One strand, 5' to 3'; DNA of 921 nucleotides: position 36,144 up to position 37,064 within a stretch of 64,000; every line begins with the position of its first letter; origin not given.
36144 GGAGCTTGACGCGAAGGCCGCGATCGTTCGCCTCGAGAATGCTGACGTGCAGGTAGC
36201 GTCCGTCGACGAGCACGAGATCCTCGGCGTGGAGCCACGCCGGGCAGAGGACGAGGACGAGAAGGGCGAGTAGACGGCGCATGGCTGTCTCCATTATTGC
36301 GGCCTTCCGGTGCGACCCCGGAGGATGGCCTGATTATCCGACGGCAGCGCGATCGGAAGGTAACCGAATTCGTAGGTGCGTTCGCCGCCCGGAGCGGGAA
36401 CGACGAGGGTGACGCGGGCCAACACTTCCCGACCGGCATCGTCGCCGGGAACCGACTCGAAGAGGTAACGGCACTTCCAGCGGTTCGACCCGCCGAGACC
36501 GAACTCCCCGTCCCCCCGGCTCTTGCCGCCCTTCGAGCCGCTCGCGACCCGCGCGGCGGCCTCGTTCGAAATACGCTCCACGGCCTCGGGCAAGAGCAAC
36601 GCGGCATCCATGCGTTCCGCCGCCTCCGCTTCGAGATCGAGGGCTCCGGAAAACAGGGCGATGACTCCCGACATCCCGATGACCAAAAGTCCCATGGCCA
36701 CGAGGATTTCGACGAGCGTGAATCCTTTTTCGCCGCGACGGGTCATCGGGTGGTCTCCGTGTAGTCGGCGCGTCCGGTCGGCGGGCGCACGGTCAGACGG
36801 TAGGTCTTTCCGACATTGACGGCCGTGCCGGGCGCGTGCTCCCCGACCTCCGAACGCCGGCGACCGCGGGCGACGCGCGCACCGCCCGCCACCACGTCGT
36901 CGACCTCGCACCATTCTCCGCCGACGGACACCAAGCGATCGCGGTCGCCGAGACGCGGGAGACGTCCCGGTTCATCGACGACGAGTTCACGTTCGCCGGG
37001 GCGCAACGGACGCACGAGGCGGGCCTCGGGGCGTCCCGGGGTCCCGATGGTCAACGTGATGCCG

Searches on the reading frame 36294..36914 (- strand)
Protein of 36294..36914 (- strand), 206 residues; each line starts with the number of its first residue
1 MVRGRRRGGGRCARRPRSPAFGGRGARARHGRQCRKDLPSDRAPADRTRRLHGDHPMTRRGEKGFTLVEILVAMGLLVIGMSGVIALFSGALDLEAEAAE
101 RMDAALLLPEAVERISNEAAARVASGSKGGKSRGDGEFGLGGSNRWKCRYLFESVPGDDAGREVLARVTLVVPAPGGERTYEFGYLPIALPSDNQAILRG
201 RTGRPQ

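Call 20: search_protein_families(library=pfam, proteins=[window:36294-36914:-], max_evalue=0.001)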
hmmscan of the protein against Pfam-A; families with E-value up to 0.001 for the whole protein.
window:36294-36914:- (206 aa): 1 family
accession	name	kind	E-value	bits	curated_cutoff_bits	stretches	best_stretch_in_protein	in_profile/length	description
PF07963.17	N_methyl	-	2.8e-07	30.3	21.2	1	59-84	1-26/27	Prokaryotic N-terminal methylation motif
